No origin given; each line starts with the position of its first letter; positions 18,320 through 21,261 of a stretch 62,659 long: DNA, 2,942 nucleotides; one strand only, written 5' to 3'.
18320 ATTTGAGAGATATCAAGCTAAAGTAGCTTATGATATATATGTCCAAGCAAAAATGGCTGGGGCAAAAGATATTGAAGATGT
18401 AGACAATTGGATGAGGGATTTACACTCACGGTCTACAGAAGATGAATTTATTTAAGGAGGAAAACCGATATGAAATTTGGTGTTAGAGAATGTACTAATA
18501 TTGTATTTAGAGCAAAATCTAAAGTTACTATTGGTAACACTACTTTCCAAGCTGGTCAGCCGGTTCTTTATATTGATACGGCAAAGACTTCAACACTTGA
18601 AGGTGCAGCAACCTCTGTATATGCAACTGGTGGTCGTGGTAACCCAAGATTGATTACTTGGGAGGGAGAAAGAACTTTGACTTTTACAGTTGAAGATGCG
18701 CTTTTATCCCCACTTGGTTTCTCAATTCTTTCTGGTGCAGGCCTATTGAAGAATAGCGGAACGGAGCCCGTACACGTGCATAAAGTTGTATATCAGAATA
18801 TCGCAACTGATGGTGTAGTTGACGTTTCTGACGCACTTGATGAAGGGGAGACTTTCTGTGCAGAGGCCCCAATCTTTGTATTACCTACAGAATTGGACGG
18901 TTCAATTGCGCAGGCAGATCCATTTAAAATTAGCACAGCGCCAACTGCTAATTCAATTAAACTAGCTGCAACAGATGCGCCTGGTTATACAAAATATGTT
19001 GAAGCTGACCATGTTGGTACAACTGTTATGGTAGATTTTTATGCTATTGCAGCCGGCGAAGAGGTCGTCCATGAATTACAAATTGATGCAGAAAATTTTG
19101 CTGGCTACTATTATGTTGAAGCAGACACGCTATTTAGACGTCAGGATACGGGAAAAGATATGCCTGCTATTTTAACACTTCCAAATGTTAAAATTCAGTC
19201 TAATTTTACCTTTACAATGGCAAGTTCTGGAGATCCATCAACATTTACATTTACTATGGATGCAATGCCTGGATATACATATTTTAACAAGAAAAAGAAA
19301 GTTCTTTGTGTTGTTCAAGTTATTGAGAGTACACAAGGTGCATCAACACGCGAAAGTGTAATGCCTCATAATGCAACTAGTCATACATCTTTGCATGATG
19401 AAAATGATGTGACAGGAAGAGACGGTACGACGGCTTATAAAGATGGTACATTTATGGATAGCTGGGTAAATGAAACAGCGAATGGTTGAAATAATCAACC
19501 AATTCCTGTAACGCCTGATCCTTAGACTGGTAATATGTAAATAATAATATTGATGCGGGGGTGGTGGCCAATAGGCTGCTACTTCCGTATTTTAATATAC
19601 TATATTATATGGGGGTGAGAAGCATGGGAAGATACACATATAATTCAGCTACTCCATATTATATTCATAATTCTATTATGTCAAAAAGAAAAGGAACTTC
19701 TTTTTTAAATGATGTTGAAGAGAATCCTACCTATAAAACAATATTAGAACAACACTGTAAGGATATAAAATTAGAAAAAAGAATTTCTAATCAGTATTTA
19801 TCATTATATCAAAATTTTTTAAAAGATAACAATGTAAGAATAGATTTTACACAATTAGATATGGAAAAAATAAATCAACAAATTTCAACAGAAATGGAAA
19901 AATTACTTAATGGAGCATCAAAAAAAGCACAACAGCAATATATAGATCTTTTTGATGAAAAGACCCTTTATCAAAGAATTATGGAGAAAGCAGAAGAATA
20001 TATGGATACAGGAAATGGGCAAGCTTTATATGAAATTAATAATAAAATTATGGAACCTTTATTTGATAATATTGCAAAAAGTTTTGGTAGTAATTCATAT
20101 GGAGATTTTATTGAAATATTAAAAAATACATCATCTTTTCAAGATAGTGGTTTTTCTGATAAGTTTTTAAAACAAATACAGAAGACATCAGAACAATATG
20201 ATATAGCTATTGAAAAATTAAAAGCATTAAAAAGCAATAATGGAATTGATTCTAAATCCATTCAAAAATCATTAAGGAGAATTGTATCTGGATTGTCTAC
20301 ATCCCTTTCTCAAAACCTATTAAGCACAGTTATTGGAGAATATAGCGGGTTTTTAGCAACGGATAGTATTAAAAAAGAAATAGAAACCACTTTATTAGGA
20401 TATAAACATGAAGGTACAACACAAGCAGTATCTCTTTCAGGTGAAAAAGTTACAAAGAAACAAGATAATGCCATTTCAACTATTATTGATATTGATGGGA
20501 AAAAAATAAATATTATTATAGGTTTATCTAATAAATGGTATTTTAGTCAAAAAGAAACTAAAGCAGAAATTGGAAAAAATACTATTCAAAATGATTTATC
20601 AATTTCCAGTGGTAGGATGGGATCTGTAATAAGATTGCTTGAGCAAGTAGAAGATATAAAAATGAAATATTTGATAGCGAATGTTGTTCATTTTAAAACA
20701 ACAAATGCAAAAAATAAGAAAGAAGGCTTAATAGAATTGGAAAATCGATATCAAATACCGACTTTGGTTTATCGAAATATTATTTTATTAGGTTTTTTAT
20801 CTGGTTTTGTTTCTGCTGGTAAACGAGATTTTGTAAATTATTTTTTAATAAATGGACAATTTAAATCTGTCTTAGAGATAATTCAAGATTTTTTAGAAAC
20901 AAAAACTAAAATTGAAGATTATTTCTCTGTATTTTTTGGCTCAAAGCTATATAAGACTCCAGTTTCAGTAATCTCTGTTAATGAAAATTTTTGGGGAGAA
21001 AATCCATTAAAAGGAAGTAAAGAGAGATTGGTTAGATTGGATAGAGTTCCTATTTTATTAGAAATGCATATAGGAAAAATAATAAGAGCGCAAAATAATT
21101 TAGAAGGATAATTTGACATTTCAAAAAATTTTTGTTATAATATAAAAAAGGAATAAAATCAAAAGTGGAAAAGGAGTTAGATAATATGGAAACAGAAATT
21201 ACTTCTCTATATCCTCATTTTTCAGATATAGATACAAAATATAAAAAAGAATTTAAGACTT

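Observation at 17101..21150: AT-rich accessory genes, including a 495-aa unknown, inserted into the head-tail module and followed by a perfect consensus promoter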

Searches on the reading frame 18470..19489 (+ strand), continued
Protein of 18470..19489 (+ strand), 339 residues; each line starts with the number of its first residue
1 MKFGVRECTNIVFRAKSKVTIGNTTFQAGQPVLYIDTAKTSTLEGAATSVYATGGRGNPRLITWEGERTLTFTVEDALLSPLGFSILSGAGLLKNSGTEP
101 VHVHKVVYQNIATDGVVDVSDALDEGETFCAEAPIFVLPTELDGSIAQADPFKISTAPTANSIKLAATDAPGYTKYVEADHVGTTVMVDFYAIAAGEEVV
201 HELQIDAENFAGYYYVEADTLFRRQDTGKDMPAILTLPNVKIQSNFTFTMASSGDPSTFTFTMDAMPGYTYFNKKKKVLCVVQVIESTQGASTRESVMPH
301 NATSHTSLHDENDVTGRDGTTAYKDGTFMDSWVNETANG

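Call 74: get_annotated_region(hit=H11, flank=7000)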
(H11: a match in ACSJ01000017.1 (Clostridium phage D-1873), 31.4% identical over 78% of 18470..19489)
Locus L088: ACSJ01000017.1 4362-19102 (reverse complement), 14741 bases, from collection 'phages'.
description: Clostridium phage D-1873 CLG.Contig173, whole genome shotgun sequence.
organism: Clostridium phage D-1873 (NCBI taxid 658056)
taxonomy: Viruses
host: Clostridium botulinum D str. 1873; source: ham; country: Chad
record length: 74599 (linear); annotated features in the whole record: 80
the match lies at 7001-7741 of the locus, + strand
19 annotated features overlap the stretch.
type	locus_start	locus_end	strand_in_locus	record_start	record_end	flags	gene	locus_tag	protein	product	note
CDS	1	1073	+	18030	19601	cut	-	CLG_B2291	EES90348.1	phage virion protein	-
CDS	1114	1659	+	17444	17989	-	-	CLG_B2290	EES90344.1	phage virion protein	-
CDS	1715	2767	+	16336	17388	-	-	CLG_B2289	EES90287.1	phage virion protein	-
CDS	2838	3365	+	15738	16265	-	-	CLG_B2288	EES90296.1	conserved hypothetical phage-related protein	-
CDS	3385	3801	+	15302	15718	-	-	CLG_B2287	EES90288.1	conserved hypothetical phage-related protein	-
CDS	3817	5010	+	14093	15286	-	-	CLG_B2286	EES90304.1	conserved hypothetical protein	-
CDS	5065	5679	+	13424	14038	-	-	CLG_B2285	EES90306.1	phage virion protein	-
CDS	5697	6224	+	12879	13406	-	-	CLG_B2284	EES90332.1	conserved hypothetical protein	-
CDS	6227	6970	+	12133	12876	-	-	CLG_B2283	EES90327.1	hypothetical protein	identified by glimmer; putative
CDS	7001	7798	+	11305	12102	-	-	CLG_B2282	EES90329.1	hypothetical protein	identified by glimmer; putative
CDS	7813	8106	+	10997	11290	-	-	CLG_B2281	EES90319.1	hypothetical protein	identified by glimmer; putative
CDS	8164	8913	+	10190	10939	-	-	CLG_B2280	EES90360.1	N-acetylmuramoyl-L-alanine amidase domain protein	identified by match to protein family HMM PF01520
CDS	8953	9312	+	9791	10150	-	-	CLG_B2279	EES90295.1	conserved hypothetical protein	-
CDS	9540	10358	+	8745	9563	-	-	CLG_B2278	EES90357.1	phage antirepressor protein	identified by match to protein family HMM PF08346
CDS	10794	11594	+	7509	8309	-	-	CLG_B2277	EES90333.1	conserved hypothetical protein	-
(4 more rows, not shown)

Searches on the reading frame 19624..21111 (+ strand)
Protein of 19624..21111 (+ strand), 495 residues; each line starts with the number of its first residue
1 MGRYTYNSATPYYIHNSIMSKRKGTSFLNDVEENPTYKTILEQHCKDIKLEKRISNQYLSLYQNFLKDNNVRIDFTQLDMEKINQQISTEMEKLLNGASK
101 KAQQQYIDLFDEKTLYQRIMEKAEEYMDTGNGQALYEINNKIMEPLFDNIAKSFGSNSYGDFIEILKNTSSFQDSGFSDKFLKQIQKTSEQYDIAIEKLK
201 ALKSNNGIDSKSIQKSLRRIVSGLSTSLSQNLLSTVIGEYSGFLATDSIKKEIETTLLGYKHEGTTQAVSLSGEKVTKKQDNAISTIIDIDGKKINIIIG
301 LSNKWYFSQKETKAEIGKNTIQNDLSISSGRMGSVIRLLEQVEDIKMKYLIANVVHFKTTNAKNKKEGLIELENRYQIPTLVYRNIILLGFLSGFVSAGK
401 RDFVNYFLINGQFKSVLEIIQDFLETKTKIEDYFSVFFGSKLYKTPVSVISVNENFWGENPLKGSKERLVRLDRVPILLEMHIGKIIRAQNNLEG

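Call 8: search_protein_families(library=phrogs, proteins=[window:19624-21111:+], max_evalue=0.01)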
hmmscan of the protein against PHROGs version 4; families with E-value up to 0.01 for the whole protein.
window:19624-21111:+ (495 aa): 1 family
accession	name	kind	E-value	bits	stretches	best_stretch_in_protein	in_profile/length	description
phrog_1657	-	head and packaging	0.0015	18.9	1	33-149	12-139/337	head morphogenesis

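Call 9: search_protein_families(library=pfam, proteins=[window:19624-21111:+], max_evalue=0.1)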
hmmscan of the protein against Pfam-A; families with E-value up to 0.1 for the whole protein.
window:19624-21111:+ (495 aa): 2 families
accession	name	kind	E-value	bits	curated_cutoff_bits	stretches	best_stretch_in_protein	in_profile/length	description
PF21273.3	SNX17-27-31_F1_FERM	-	0.021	15.2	26.7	0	412-450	22-60/90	Sortin nexin 17/27/31, FERM domain, F1 lobe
PF16274.10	Qua1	-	0.09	13.2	29.3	0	87-113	24-51/52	Qua1 domain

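Call 10: search_dna_similar(query=window:19624-21111:+, collection=phages, mode=protein, max_evalue=0.001, max_rows=30)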
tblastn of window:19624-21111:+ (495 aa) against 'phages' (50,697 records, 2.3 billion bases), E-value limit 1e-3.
No match.
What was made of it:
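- Tried and rejected: tblastn of the 495-aa protein against 50,697 phage records found no match (call 10).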

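Call 21: find_homologous_proteins(query=window:19624-21111:+, max_evalue=0.001)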
Query window:19624-21111:+ (495 aa): 1 proteins with E <= 0.001 among 8000 candidates.
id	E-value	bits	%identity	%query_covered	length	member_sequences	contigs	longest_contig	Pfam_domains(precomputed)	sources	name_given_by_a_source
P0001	0.0e+0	1068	100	100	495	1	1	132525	-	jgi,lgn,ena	-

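Call 31: search_protein_families(library=phrogs, proteins=[window:19624-21111:+], max_evalue=10)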
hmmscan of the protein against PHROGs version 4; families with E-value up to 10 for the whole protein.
window:19624-21111:+ (495 aa): 2 families
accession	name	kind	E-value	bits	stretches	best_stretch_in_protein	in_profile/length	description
phrog_1657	-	head and packaging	0.0015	18.9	1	33-149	12-139/337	head morphogenesis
phrog_21678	-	head and packaging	0.066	14.3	1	176-242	8-73/123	virion structural protein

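Call 36: predict_structure(protein=window:19624-21111:+)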
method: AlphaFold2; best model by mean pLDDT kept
length: 495 residues; sequences in the alignment: 1
mean_pLDDT: 33.7   pTM: 0.18
mean pLDDT of the five models: 33.7, 31.5, 30.3, 29.9, 29.6
residues with pLDDT >= 90: 0; 70-90: 0; 50-70: 0; < 50: 495
segments of 3 or more residues with pLDDT < 50: 1-495
pLDDT, mean of each block of 10 residues (from residue 1): 27 30 39 40 34 31 32 32 37 41 40 38 37 34 36 38 41 37 37 41 44 43 39 41 42 38 27 25 31 30 24 24 26 31 28 25 28 29 38 37 36 35 34 27 24 29 31 32 35 32
secondary structure, 60 per line:
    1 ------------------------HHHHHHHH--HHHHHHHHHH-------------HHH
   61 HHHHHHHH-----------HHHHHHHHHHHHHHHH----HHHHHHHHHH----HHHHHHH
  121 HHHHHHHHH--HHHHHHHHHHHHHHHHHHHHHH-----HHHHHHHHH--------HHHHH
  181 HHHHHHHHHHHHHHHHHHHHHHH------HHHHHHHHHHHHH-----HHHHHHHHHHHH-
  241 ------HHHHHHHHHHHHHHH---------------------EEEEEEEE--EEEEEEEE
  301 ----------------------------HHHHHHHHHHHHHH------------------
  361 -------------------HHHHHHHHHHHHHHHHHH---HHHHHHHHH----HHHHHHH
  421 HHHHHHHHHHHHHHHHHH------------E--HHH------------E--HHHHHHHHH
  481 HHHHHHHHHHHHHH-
elements in order: H25-32 H35-44 H58-68 H80-95 H100-109 H114-129 H132-153 H159-167 H176-203 H210-222 H228-239 H247-261 E283-290 E293-300 H329-342 H380-397 H401-409 H414-438 H472-494

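Call 38: search_protein_representatives(protein=window:19624-21111:+)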
Query: 495 residues. Proteins with E-value up to 0.001 (for the whole library): 5; up to 1e-10: 3; up to 1e-30: 1. The best 5 are listed.
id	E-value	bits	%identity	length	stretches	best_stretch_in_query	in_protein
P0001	0.0e+00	1068.0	100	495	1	1-495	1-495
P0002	2.7e-20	89.2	30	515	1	60-487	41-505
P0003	9.3e-15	71.0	37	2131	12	311-353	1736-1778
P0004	3.3e-08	49.4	35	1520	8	307-355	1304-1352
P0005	8.9e-04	34.8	33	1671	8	304-349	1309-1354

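Call 40: find_encoding_contigs(protein=P0002, flank=10000, max_places=6)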
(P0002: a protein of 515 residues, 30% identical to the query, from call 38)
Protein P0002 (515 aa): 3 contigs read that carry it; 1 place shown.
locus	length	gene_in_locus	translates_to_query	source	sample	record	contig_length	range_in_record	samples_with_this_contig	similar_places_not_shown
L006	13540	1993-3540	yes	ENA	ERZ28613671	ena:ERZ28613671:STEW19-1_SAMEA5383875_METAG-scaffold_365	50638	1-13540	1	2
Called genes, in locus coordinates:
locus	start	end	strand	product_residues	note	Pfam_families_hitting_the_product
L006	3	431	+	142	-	?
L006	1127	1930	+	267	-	PF27173:YomU_Tube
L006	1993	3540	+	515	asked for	-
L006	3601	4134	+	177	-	-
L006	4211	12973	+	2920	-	PF10145:PhageMin_Tail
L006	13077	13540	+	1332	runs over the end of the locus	-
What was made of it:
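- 19624..21111 (+): Slot gene: 495-aa hypervariable protein of unknown function, member of the 'long' superfamily. Only one HMMER homologue among 1.84 billion representatives (P0002, E 2.7e-20), and it sits in the same slot (calls 38, 40).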

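Call 50: find_homologous_proteins(query=A1, max_evalue=0.001)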
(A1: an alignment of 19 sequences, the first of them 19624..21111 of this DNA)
Query A1 (19 sequences) (495 aa, profile of the alignment): 1 proteins with E <= 0.001 among 8000 candidates.
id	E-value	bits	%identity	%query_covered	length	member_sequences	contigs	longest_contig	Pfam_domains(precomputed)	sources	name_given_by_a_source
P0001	1.1e-79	287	100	100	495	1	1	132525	-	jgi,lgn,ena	-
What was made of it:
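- Tried and rejected: Two word-indexed searches of 5.8 billion proteins returned only the query itself (calls 21, 50).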

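Call 52: search_solved_structures(query=A1, max_evalue=10, show_alignments=2)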
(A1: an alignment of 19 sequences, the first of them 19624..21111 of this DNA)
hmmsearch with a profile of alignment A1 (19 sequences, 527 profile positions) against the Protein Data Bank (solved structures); distinct sequences matched with E-value up to 10: 8.
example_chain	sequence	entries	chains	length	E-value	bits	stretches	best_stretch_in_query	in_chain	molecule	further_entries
3zgx_A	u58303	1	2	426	0.18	13.9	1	443-509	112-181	CHROMOSOME PARTITION PROTEIN SMC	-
5h66_A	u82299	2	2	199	0.18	13.9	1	443-509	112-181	Chromosome partition protein Smc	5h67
5xg3_A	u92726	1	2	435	0.58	12.3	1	443-509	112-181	Chromosome partition protein Smc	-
2i5h_A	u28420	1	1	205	0.88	11.7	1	103-180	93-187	Hypothetical protein AF1531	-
5tgw_A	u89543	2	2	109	1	11.4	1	72-167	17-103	PS1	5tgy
7upq_A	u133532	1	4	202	1.3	11.1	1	151-296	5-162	DHT03 protein A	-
8tl7_A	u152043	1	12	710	2.5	10.2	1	77-237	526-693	Computationally designed protein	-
4uos_A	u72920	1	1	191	5.4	9.1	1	81-239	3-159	DESIGNED HELICAL BUNDLE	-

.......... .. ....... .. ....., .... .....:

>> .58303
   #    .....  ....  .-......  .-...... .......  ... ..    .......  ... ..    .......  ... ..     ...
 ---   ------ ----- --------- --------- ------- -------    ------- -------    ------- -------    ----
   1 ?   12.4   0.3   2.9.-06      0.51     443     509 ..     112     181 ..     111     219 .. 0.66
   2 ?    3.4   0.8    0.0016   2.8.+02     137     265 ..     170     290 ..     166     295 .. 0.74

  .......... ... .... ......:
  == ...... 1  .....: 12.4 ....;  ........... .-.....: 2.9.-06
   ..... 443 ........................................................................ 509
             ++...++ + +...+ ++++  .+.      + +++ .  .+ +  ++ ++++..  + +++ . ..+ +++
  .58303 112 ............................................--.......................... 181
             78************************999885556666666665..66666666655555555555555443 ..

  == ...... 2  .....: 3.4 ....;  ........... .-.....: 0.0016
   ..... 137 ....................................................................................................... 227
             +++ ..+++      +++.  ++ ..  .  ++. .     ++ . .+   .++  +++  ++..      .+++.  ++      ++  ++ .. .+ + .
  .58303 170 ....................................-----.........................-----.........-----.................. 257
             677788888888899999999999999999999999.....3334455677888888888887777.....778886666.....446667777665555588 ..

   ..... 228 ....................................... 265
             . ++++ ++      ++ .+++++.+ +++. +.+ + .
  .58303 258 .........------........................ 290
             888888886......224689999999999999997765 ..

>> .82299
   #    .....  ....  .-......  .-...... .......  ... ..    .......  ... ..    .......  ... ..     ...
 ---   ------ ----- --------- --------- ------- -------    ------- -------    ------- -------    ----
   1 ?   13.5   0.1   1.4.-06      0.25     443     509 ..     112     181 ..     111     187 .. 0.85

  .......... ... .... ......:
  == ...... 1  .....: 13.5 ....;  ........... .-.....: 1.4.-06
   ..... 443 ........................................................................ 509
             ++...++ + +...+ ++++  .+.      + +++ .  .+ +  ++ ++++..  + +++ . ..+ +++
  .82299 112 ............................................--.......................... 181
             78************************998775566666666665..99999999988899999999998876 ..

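Call 53: search_protein_families(library=pfam, alignment_id=A1, max_evalue=1)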
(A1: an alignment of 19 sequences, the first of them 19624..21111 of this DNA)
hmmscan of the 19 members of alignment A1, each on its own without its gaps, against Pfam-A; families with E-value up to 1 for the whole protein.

A. member 1, window:19624-21111:+ (495 aa): 2 families
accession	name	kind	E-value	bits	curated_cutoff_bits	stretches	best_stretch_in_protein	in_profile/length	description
PF21273.3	SNX17-27-31_F1_FERM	-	0.021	15.2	26.7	0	412-450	22-60/90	Sortin nexin 17/27/31, FERM domain, F1 lobe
PF16274.10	Qua1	-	0.09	13.2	29.3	1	87-113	24-51/52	Qua1 domain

B. families by the number of members that match (of 19 scanned): 39 families (the first 25 are shown)
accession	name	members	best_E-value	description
PF13702.11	Lysozyme_like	3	0.087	Lysozyme-like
PF19070.5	DUF5766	2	0.00033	Family of unknown function (DUF5766)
PF01915.27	Glyco_hydro_3_C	1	0.0053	Glycosyl hydrolase family 3 C-terminal domain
PF18775.7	APOBEC4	1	0.013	APOBEC4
PF08020.16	DUF1706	1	0.017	Protein of unknown function (DUF1706)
PF21273.3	SNX17-27-31_F1_FERM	1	0.021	Sortin nexin 17/27/31, FERM domain, F1 lobe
PF19903.4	DUF6376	1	0.021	Family of unknown function (DUF6376)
PF02436.23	PYC_OADA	1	0.022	Conserved carboxylase domain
PF21733.3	Death_3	1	0.027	Death domain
PF03690.18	MYG1_exonuc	1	0.034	Uncharacterised protein family (UPF0160)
PF14747.11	DUF4473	1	0.037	Domain of unknown function (DUF4473)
PF20642.2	TAF1C_HB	1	0.038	TAF1C, helical bundle domain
PF17678.7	Glyco_hydro_92N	1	0.039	Glycosyl hydrolase family 92 N-terminal domain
PF25773.1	TPR_ANAPC2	1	0.042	ANAPC2-like, TPR repeats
PF18225.7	AbfS_sensor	1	0.057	Sensor histidine kinase (AbfS) sensor domain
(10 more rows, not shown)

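Call 70: predict_structure(alignment_id=A3)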
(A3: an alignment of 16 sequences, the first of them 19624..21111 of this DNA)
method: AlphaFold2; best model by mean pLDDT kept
length: 495 residues; sequences in the alignment: 16
mean_pLDDT: 37.8   pTM: 0.30
mean pLDDT of the five models: 37.8, 37.5, 37.1, 37.0, 35.4
residues with pLDDT >= 90: 0; 70-90: 0; 50-70: 45; < 50: 450
segments of 3 or more residues with pLDDT < 50: 1-120, 122-124, 129-147, 149-151, 153-156, 165-181, 205-208, 210-214, 216-387, 393-418, 426-428, 430-495
pLDDT, mean of each block of 10 residues (from residue 1): 22 25 24 30 34 27 29 25 35 31 36 44 49 45 48 48 44 40 52 55 50 47 43 40 32 29 22 23 37 38 33 32 30 43 40 44 44 43 47 44 38 45 50 42 36 38 36 34 34 29
secondary structure, 60 per line:
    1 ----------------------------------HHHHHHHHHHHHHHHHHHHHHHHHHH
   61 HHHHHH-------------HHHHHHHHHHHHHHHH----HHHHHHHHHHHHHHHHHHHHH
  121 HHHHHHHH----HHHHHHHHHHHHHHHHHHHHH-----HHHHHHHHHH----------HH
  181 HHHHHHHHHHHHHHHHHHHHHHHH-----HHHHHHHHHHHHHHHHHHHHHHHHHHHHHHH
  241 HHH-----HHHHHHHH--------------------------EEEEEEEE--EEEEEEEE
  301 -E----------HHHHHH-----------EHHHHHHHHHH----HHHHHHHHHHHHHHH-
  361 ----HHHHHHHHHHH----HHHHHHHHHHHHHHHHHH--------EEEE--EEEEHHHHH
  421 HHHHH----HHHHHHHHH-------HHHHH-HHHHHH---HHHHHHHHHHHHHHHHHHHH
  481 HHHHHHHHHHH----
elements in order: H35-66 H80-95 H100-128 H133-153 H159-168 H179-204 H210-243 H249-256 E283-290 E293-300 H313-318 H331-340 H345-359 H365-375 H380-397 E406-409 E412-415 H416-425 H430-438 H446-450 H452-457 H461-491
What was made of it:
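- AlphaFold2 gave pLDDT 34 and 38, so the fold is unknown (calls 36, 70). It has a long helical N-terminal half (calls 36, 70; low confidence). The fold is unknown (call 70).
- Tried and rejected: Both are unusable, so no fold search was run (calls 36, 70).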

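Call 76: find_encoding_contigs(protein=P0001, flank=10000, max_places=3)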
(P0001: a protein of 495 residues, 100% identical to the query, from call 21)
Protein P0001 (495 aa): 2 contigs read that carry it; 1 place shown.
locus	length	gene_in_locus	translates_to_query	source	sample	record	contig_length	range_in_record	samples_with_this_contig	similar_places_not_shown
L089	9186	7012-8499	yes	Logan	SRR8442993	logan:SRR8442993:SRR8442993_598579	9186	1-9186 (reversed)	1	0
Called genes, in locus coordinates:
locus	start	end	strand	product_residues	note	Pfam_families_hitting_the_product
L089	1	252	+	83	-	?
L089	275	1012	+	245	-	-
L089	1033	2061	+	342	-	PF27364:YonB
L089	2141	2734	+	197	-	-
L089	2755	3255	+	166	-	-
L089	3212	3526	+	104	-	-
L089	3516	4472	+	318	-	-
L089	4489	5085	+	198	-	PF27256:YomW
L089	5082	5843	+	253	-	PF27211:YomV_2nd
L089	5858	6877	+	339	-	PF27173:YomU_Tube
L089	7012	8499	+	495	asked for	-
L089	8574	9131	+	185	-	-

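Call 82: search_protein_families(library=padloc, alignment_id=A1, max_evalue=0.1)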
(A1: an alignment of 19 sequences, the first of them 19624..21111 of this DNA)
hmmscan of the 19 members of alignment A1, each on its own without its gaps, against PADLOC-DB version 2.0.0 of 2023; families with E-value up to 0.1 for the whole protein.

A. member 1, window:19624-21111:+ (495 aa): 0 families

B. families by the number of members that match (of 19 scanned): 2 families
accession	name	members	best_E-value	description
PDLC01955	CARF9--CARF_HEPN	1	0.0026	-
PDLC00551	JetC2|JetC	1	0.027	DUF3584 domain; MukB-like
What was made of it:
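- No PADLOC hit (call 82).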

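Call 83: search_protein_families(library=ncbifam, alignment_id=A1, max_evalue=0.1)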
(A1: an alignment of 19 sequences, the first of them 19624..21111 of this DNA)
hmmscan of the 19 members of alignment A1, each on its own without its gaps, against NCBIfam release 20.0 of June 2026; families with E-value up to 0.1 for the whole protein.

A. member 1, window:19624-21111:+ (495 aa): 0 families

B. families by the number of members that match (of 19 scanned): 5 families
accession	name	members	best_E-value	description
NF040621.1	Dietz_HadA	1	0.0036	(3R)-hydroxyacyl-ACP dehydratase subunit HadA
NF053767.1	CIS13_fam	1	0.011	CIS13 family contractile injection system protein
NF047615.1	LIC13259_LIC11441_fam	1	0.025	LIC13259/LIC11441 family protein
TIGR03116.2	cas5_csf3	1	0.059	type IV CRISPR-associated protein Csf3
TIGR03702.1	lip_kinase_YegS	1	0.07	lipid kinase YegS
